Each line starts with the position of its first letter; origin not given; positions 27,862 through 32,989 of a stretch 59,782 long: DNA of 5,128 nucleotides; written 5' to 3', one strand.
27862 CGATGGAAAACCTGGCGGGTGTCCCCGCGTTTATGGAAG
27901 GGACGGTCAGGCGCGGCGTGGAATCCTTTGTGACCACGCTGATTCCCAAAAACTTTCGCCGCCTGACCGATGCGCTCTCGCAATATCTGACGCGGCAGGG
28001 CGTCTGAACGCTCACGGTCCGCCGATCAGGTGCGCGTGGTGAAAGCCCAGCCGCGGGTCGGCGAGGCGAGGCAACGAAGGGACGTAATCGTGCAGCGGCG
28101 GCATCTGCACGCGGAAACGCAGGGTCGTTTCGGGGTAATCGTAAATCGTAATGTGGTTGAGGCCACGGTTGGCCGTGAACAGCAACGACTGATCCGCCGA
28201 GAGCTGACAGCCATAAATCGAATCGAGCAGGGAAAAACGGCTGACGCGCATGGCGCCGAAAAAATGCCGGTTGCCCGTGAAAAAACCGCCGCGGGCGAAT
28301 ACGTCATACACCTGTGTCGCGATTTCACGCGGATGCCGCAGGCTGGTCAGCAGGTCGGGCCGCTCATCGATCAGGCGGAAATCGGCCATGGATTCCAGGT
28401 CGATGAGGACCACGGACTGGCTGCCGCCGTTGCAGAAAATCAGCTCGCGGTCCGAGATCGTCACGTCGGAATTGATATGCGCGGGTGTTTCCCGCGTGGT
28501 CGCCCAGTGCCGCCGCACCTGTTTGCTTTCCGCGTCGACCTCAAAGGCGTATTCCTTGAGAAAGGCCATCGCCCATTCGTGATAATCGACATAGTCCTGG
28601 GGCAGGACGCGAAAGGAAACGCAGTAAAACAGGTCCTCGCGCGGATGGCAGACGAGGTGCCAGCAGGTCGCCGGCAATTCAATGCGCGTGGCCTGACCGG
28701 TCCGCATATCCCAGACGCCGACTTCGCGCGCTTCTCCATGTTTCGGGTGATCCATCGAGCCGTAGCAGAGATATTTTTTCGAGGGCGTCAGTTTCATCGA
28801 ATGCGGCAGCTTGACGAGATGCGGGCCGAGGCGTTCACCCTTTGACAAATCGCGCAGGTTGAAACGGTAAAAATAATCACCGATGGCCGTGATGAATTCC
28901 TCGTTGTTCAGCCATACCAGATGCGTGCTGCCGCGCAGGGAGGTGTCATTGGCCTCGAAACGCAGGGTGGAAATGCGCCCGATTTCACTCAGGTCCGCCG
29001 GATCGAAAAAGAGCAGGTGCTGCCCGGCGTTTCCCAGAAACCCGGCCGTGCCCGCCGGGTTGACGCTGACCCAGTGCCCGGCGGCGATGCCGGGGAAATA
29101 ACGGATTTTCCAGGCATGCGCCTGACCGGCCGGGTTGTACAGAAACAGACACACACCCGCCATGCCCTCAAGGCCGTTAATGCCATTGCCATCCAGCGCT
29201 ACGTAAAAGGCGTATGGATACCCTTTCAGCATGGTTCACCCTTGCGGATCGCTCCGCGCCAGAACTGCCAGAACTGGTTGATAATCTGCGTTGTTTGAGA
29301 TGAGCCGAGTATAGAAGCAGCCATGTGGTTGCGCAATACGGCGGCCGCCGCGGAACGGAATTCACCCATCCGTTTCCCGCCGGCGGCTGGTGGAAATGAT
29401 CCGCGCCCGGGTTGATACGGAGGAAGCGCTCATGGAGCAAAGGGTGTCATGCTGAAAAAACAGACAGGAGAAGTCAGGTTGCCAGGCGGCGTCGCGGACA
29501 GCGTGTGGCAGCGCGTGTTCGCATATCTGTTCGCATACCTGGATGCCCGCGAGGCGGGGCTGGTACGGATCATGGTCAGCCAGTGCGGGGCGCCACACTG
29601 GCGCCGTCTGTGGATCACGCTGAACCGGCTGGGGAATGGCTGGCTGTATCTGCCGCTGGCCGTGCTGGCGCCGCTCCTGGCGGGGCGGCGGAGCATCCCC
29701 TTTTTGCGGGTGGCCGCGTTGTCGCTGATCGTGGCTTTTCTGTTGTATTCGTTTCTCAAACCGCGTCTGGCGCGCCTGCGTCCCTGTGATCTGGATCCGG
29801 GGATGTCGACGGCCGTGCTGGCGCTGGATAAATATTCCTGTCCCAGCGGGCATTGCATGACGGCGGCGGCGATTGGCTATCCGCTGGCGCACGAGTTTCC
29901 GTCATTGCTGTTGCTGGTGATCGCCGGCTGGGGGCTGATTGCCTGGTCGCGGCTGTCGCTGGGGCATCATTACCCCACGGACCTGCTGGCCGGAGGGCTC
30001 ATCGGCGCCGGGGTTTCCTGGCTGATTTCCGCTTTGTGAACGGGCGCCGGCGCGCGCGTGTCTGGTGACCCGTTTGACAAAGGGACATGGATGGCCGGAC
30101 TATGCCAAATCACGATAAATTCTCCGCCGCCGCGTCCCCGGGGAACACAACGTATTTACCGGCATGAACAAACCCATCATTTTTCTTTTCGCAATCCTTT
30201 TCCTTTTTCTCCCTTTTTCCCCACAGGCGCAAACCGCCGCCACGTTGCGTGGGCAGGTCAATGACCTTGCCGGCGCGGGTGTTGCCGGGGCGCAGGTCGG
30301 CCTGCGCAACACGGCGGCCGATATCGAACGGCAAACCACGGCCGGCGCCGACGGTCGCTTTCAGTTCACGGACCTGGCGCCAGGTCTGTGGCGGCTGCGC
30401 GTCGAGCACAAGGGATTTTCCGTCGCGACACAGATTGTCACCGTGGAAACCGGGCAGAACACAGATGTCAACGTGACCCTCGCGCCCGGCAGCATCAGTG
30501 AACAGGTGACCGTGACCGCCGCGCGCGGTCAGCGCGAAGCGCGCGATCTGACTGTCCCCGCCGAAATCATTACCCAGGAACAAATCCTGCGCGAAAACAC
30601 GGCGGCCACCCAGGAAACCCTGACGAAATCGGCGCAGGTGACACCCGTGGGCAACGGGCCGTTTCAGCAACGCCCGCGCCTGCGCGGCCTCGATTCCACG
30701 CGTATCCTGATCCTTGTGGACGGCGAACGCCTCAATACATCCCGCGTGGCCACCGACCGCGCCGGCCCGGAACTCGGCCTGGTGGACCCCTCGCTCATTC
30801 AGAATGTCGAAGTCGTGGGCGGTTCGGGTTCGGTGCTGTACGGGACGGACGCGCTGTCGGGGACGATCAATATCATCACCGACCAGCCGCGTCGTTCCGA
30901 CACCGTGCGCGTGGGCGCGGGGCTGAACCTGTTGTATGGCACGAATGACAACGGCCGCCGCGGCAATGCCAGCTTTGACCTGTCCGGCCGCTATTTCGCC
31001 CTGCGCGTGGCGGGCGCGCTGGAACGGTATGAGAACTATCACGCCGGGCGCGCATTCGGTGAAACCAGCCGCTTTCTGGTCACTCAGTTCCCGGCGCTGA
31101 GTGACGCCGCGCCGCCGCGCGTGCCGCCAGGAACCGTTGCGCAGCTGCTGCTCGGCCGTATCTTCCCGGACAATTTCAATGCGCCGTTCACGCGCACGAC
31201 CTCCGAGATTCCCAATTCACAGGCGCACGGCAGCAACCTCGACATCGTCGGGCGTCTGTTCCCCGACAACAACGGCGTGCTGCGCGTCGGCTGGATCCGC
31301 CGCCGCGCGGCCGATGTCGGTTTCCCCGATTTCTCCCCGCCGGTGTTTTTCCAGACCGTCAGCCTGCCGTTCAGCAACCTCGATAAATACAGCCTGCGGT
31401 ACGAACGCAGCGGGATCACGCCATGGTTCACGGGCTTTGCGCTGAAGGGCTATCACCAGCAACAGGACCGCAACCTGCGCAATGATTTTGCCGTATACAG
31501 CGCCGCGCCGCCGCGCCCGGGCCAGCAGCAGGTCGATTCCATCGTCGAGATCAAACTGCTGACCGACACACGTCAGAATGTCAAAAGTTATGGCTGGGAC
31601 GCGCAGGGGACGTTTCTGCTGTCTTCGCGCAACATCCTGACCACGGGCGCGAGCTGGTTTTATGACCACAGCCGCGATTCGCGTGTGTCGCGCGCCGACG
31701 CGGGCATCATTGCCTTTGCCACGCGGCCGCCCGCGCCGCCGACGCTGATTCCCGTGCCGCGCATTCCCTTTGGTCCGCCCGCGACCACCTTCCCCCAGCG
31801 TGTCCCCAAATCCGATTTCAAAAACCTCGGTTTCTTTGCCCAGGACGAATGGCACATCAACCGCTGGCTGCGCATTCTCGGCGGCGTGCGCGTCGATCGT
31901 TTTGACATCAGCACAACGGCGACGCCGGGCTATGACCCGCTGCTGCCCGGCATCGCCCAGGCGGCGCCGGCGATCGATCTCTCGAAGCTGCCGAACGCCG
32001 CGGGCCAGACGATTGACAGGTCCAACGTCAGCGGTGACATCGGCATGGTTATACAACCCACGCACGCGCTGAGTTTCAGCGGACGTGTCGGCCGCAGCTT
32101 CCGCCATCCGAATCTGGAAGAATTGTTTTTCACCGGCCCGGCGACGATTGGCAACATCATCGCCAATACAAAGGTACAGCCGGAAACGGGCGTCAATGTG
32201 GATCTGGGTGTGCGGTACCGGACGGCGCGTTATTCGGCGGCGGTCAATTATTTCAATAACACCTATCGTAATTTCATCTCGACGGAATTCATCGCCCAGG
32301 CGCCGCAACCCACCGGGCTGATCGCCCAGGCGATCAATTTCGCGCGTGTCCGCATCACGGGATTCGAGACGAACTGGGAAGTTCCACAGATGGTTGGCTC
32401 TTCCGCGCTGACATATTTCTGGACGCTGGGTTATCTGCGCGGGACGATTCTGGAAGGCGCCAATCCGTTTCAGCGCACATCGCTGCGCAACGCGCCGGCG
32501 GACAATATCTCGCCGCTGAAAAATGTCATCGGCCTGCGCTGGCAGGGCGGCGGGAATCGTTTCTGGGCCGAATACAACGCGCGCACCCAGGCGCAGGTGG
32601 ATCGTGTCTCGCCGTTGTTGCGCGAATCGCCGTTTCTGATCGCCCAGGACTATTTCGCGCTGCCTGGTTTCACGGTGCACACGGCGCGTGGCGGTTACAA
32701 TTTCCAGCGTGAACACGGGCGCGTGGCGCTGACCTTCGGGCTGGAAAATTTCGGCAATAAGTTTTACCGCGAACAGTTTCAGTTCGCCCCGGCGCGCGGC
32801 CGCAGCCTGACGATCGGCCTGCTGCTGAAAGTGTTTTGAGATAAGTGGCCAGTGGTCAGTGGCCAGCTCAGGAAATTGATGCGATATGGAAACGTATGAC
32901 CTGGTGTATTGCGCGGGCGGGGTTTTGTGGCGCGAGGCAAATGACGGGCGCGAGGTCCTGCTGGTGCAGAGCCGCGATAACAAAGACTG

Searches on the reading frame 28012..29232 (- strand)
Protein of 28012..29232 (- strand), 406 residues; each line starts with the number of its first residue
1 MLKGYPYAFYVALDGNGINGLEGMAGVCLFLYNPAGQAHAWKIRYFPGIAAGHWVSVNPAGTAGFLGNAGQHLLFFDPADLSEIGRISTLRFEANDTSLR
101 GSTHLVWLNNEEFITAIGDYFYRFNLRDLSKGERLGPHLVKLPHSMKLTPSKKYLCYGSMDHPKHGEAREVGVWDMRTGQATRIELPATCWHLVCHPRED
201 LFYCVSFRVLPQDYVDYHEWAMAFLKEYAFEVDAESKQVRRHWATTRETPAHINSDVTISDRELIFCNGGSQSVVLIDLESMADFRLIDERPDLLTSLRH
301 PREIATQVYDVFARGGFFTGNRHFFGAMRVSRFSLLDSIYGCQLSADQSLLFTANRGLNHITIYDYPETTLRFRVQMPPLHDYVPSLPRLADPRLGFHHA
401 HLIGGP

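Call 13: search_protein_families(library=pfam, proteins=[window:28012-29232:-], max_evalue=0.1)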
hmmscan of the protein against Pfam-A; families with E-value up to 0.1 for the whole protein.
window:28012-29232:- (406 aa): 0 families

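Call 19: search_solved_structures(query=window:28012-29232:-, max_evalue=10)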
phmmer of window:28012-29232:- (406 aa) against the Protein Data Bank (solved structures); distinct sequences matched with E-value up to 10: 4.
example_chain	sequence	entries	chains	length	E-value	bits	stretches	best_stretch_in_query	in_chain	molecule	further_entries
1j85_A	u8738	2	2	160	0.53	12.2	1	196-262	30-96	YibK | Hypothetical tRNA/rRNA methyltransferase HI0766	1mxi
7d51_A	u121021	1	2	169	0.61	12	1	196-262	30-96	tRNA (cytidine(34)-2'-O)-methyltransferase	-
1ttw_A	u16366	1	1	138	0.64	11.9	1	310-359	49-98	secretion chaperone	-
4gf3_A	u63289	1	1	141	0.66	11.9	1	310-359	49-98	Putative yopH targeting protein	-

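Call 20: search_protein_families(library=ncbifam, proteins=[window:28012-29232:-], max_evalue=1)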
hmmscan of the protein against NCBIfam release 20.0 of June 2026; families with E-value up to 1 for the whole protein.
window:28012-29232:- (406 aa): 0 families

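Call 29: search_solved_structures(query=A2, max_evalue=10)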
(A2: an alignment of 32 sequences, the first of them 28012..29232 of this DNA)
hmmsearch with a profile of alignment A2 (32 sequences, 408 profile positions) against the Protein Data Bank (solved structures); distinct sequences matched with E-value up to 10: 2.
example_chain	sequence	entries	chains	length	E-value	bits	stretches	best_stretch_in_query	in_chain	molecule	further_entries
7e2c_H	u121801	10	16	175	0.84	11.5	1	13-83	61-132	Trafficking protein particle complex subunit 20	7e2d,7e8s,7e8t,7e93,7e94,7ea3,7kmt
9e2g_2B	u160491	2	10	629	1.1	11.1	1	110-183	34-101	Cilia- and flagella-associated protein 52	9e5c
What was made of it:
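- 28012..29232 (-): H: a 406-aa orphan beta-propeller with many invariant His, Asp, Glu and Cys residues. It is the most conserved protein of the system and is convergent with G. It lies outside the reported coordinates. Calls 13, 20 and 29 found no family.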

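Call 30: search_protein_families(library=padloc, proteins=[window:28012-29232:-], max_evalue=0.1)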
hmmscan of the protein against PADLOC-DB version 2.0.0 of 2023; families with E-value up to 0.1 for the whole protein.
window:28012-29232:- (406 aa): 1 family
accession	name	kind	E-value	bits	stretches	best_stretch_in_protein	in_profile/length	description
PDLC04858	PDC-S05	-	0.023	12.5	1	201-240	87-126/138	-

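Call 31: find_homologous_proteins(query=window:28012-29232:-, max_evalue=0.001)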
Query window:28012-29232:- (406 aa): 840 proteins with E <= 0.001 among 4502 candidates; the best 120 are listed.
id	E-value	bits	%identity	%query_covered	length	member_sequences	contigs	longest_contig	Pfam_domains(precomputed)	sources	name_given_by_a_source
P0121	4.2e-286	966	100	100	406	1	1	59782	-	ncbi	ncbi:MAG: hypothetical protein ACKV2V_15260 [Blastocatellia bacterium]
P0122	1.4e-225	767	78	99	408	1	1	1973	-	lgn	-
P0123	5.8e-225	765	77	99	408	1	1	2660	-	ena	-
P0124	4.2e-224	762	76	99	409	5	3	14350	-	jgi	-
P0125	2.9e-222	756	76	99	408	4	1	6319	-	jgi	-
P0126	8.2e-220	748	75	99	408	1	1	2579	-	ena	-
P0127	1.2e-219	747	75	99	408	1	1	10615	-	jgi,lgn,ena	-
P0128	2.8e-219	746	83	91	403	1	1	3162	-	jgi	jgi:hypothetical protein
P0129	1.7e-218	744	75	99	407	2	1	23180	-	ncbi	-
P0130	2.4e-218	743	74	100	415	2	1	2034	-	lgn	-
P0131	5.0e-218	742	75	99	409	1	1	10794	-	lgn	-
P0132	1.4e-217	741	73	100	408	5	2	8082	-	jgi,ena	-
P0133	3.6e-217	739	75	99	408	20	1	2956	-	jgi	-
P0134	8.2e-217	738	75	99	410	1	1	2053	-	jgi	jgi:hypothetical protein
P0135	8.5e-217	738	75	99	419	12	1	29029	-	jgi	jgi:hypothetical protein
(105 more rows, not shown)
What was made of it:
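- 28012..29232 (-): Call 31 found 840 clusters, all named 'hypothetical'.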

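Call 39: predict_structure(alignment_id=A3)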
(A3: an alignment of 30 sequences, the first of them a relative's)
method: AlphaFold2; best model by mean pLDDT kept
length: 406 residues; sequences in the alignment: 30
mean_pLDDT: 85.7   pTM: 0.89
mean pLDDT of the five models: 85.7, 85.0, 82.5, 79.7, 78.8
residues with pLDDT >= 90: 231; 70-90: 105; 50-70: 57; < 50: 13
segments of 3 or more residues with pLDDT < 50: 18-21, 217-219, 223-225
pLDDT, mean of each block of 10 residues (from residue 1): 83 70 83 94 92 93 92 94 95 79 88 95 96 95 93 95 80 97 92 94 83 51 63 97 76 79 86 89 90 87 79 58 65 78 94 93 97 95 86 89 80
secondary structure, 60 per line:
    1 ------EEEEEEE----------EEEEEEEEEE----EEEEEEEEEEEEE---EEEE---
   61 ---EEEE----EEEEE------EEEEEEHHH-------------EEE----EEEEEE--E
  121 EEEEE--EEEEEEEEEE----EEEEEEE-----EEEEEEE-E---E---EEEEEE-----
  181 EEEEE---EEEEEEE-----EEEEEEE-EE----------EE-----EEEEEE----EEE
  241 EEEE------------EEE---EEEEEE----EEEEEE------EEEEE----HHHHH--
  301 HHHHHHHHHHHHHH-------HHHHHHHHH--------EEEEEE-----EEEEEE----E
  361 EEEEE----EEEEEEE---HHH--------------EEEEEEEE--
elements in order: E7-13 E24-33 E38-50 E54-57 E64-67 E72-76 E83-88 E105-107 E112-117 E120-125 E128-137 E142-148 E154-160 E170-175 E181-185 E189-195 E201-207 E228-233 E238-244 E257-259 E263-268 E273-278 E285-289 H294-298 H301-314 H322-330 E339-344 E350-355 E360-365 E370-376 E397-404
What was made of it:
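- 28012..29232 (-): The AlphaFold2 model has pLDDT 85.7 (call 39).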

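Call 43: fold_search(model_id=the predicted structure, library=pdb)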
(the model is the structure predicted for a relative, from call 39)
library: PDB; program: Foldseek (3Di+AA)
matches with E <= 10: 1952; with E <= 0.001: 1780
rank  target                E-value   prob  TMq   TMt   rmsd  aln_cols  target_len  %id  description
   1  6rtd_B                3.4e-14  1.00  0.53  0.47   6.6       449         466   10  Dihydro-heme d1 dehydrogenase NirN in complex with DHE (released 2019-06-19)
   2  6rtd_A                8.4e-14  1.00  0.52  0.47   6.7       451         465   10  Dihydro-heme d1 dehydrogenase NirN in complex with DHE (released 2019-06-19)
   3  6rte_A                7.6e-13  1.00  0.52  0.47   6.6       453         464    9  Dihydro-heme d1 dehydrogenase NirN in complex with DHE (released 2019-06-19)
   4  8okv_B                3.4e-12  1.00  0.58  0.69   5.7       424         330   11  lipoprotein BT2095 from Bacteroides thetaiotamicron bound to cyanocobalamin CnCbl (released 2023-09-20)
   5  8era_C                3.8e-12  1.00  0.61  0.79   3.5       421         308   10  RMC-5552 in complex with mTORC1 and FKBP12 (released 2022-12-28)
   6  9n73_LT               4.5e-12  1.00  0.36  0.18  21.0       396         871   12  SSU processome maturation and disassembly, State G (released 2025-10-29)
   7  8okv_D                7.7e-12  1.00  0.58  0.72   5.9       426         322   11  lipoprotein BT2095 from Bacteroides thetaiotamicron bound to cyanocobalamin CnCbl (released 2023-09-20)
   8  5mzh_B                8.6e-12  1.00  0.50  0.49   4.3       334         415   10  Crystal structure of ODA16 from Chlamydomonas reinhardtii (released 2017-03-22)
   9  8okv_C                9.0e-12  1.00  0.57  0.69   6.2       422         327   10  lipoprotein BT2095 from Bacteroides thetaiotamicron bound to cyanocobalamin CnCbl (released 2023-09-20)
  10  9n6v_LT               1.3e-11  1.00  0.32  0.16  21.1       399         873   12  SSU processome maturation and disassembly, State A (released 2025-11-05)
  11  6lqr_B1               1.6e-11  1.00  0.29  0.17  20.7       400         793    9  Cryo-EM structure of 90S small subunit preribosomes in transition states (State C) (released 2020-09-16)
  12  6lqr_BE               1.7e-11  1.00  0.33  0.17  21.2       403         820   13  Cryo-EM structure of 90S small subunit preribosomes in transition states (State C) (released 2020-09-16)
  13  3ow8_A                2.0e-11  1.00  0.55  0.75   6.1       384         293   13  Crystal Structure of the WD repeat-containing protein 61 (released 2010-09-29)
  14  7klj_A                2.0e-11  1.00  0.50  0.61   5.2       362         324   11  Crystal structure of the WD-repeat domain of human KIF21A (released 2020-12-16)
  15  7mq8_LR               2.7e-11  1.00  0.33  0.20  17.7       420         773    9  Cryo-EM structure of the human SSU processome, state pre-A1 (released 2021-09-22)
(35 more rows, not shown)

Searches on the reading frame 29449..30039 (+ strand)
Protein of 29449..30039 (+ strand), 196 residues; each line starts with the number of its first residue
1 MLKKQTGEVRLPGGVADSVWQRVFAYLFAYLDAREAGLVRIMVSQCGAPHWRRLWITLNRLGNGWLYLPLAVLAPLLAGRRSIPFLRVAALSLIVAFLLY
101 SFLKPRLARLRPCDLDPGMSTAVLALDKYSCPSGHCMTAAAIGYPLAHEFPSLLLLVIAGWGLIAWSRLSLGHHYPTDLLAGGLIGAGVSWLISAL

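Call 13: search_protein_families(library=pfam, proteins=[window:29449-30039:+], max_evalue=0.1)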
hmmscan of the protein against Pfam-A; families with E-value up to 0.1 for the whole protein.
window:29449-30039:+ (196 aa): 2 families
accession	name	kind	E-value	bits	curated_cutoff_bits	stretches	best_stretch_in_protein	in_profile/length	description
PF01569.27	PAP2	-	3.6e-18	66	27.2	1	88-194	4-122/130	PAP2 superfamily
PF14378.12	PAP2_3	-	4.1e-06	27.2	27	1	122-190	113-188/190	PAP2 superfamily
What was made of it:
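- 29449..30039 (+): PAP2-family membrane phosphatase (polyprenyl-diphosphate or lipid-phosphate phosphatase type), divergent from H. Call 13 gave PAP2 at 3.6e-18.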

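Call 20: search_protein_families(library=ncbifam, proteins=[window:29449-30039:+], max_evalue=1)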
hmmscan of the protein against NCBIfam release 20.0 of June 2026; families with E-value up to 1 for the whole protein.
window:29449-30039:+ (196 aa): 3 families
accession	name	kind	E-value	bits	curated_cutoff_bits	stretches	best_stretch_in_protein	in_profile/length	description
NF047884.1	UdeprDiPSep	equivalog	1.7e-10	41.1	250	1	53-193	43-183/188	undecaprenyl-diphosphatase SepP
NF008813.0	PRK11837.1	equivalog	4.3e-05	23.5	229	1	89-186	64-161/202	undecaprenyl-diphosphate phosphatase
NF007975.0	PRK10699.1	equivalog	6.4e-05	22.5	261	1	128-192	156-225/254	phosphatidylglycerophosphatase B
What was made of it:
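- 29449..30039 (+): In call 20 the best NCBIfam hit was undecaprenyl-diphosphatase SepP at 1.7e-10, below its cut-off.
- On PAP2 lipid phosphatase: The specific equivalogs (SepP, PgpB) are below their cut-offs (call 20).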

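Call 30: search_protein_families(library=padloc, proteins=[window:29449-30039:+], max_evalue=0.1)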
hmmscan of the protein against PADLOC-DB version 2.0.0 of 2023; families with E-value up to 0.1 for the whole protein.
window:29449-30039:+ (196 aa): 0 families

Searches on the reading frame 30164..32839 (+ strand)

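Call 13: search_protein_families(library=pfam, proteins=[window:30164-32839:+], max_evalue=0.1)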
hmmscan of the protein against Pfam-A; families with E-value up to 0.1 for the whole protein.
window:30164-32839:+ (891 aa): 13 families
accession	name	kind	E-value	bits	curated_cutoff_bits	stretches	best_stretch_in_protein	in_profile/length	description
PF00593.30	TonB_dep_Rec_b-barrel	-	4.7e-40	139.2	27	1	398-862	52-435/436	TonB dependent receptor-like, beta-barrel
PF13620.12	CarboxypepD_reg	-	7.7e-19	68.3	32.3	1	27-106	1-81/82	Carboxypeptidase regulatory-like domain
PF07715.20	Plug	-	4.4e-18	66.2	23.9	1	126-234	2-107/107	TonB-dependent Receptor Plug Domain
PF13715.12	CarbopepD_reg_2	-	7e-08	32.8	32.2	1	29-117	2-88/88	CarboxypepD_reg-like domain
PF17210.9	SdrD_B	-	1.4e-06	28.9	29.7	1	33-105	17-90/112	SdrD B-like domain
PF07210.18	DUF1416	-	5.7e-05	23.4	23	1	21-105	15-96/97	Protein of unknown function (DUF1416)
PF14686.12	fn3_3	-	0.00051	20.2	24.4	1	45-101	16-74/75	Polysaccharide lyase family 4, domain II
PF22904.2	NOMO1-like_2nd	-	0.0018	18.8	27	1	38-96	17-76/90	BOS complex subunit NOMO1-like, second beta sandwich domain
PF08308.17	PEGA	-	0.0021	18.4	20.8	1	69-108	30-69/71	PEGA domain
PF10670.15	DUF4198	-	0.0025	18.4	34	1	27-83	148-208/209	Domain of unknown function (DUF4198)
PF09430.16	EMC7_beta-sandw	-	0.0083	16.8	26.6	1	41-112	8-78/122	ER membrane protein complex subunit 7, beta-sandwich domain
PF17802.7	SpaA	-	0.031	14.9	23.1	1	38-103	14-84/91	Prealbumin-like fold domain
PF17936.7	Big_6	-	0.043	14.5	27.6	1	20-69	2-51/83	Bacterial Ig domain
